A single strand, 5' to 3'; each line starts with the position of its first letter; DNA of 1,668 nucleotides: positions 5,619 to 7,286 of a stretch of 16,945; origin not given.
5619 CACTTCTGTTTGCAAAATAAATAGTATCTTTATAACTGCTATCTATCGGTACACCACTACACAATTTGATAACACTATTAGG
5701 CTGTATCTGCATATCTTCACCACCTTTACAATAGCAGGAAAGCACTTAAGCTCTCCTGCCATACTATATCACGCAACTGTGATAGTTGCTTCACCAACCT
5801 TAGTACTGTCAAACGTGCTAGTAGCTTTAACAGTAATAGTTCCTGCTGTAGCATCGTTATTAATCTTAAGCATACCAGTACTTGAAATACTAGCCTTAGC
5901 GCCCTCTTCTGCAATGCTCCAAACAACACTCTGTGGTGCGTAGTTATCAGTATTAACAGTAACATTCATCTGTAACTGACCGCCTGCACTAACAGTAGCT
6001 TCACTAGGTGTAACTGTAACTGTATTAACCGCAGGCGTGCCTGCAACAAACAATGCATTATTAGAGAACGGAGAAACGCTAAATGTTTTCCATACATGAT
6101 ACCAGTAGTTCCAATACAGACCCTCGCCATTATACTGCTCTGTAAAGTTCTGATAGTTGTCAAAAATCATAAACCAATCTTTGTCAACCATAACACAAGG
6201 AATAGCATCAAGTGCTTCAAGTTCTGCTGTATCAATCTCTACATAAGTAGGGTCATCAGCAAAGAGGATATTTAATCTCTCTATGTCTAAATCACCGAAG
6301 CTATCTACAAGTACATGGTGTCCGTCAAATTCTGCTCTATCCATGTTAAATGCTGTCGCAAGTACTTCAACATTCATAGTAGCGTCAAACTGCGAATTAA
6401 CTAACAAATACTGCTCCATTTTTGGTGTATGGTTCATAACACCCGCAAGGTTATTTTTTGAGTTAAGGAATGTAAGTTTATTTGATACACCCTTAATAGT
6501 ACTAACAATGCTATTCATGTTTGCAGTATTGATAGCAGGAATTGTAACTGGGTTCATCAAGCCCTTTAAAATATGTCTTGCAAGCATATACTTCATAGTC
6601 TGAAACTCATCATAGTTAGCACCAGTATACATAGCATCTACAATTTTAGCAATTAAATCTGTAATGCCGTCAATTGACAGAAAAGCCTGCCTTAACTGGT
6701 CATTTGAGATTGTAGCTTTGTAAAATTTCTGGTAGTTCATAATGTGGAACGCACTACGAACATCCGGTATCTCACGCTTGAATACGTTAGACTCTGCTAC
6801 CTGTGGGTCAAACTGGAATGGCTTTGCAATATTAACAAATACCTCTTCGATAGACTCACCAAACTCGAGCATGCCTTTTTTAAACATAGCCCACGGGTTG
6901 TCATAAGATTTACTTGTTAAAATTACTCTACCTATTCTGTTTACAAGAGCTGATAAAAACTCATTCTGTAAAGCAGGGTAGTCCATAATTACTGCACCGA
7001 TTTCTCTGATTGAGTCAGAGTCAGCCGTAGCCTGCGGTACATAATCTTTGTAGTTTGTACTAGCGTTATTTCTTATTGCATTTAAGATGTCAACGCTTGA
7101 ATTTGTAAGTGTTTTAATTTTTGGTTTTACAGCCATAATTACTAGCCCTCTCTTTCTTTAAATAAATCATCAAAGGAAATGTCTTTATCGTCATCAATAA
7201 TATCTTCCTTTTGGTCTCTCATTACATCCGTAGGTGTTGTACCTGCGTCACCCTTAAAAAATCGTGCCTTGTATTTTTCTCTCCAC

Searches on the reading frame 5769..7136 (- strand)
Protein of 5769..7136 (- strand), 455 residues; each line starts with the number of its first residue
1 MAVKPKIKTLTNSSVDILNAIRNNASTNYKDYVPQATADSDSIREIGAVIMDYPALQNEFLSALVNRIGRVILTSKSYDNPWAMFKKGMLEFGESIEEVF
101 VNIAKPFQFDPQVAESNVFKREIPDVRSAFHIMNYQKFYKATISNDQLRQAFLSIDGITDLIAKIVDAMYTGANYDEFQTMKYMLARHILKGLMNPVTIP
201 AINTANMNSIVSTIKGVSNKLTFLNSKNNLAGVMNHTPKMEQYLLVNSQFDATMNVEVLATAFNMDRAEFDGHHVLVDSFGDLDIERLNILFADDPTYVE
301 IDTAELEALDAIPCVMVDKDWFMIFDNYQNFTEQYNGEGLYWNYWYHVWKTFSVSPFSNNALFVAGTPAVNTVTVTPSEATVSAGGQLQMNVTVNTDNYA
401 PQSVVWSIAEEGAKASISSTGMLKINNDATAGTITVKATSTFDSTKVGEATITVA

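Call 6: search_protein_families(library=phrogs, proteins=[window:5769-7136:-])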
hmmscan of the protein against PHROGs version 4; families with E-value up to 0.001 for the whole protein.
window:5769-7136:- (455 aa): 3 families
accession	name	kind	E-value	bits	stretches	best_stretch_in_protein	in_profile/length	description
phrog_2006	-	head and packaging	4.7e-96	323.1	1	7-369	3-379/385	major head protein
phrog_3575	-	tail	2.6e-05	24.3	1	368-454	377-459/461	major tail protein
phrog_853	-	tail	0.0007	19.8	0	365-454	159-252/254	major tail protein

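Call 28: find_encoding_contigs(protein=window:5769-7136:-, flank=10000, max_places=10)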
Protein window:5769-7136:- (455 aa): 12 contigs read that carry it; 2 places shown.
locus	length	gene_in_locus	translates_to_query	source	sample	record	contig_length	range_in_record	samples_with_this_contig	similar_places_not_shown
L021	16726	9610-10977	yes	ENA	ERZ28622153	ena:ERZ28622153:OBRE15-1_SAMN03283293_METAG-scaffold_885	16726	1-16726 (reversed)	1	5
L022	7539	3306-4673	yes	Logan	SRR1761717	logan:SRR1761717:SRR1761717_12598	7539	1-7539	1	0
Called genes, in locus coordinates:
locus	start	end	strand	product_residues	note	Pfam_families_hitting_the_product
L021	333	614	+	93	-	-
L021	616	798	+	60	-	-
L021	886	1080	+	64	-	-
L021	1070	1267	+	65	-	-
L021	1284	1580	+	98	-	-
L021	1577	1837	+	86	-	-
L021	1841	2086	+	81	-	-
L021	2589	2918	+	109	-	-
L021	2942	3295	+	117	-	-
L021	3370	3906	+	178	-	-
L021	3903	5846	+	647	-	PF03175:DNA_pol_B_2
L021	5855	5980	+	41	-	-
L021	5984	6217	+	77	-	-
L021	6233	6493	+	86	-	-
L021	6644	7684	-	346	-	PF05894:Podovirus_Gp16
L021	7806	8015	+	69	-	-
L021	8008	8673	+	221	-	PF25309:ELLD, PF01471:PG_binding_1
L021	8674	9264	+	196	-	PF18013:Phage_lysozyme2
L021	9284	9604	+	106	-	-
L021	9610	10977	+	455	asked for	PF25622:Phi29_MCP, PF02368:Big_2 (weak)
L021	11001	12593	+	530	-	PF16838:Caud_tail_N, PF20934:phi29_gp9_C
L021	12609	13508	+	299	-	PF05352:Phage_connector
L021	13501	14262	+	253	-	-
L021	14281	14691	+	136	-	-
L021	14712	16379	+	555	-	PF12708:Pect-lyase_RHGA_epim (faint)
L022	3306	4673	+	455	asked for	PF25622:Phi29_MCP, PF02368:Big_2 (weak)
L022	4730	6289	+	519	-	PF16838:Caud_tail_N, PF20934:phi29_gp9_C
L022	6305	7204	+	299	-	PF05352:Phage_connector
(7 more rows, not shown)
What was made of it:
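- On phi29-like protein-primed podoviruses: PF25622, PF05352 and PF16838/PF20934 on identical proteins in L021 (call 28).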
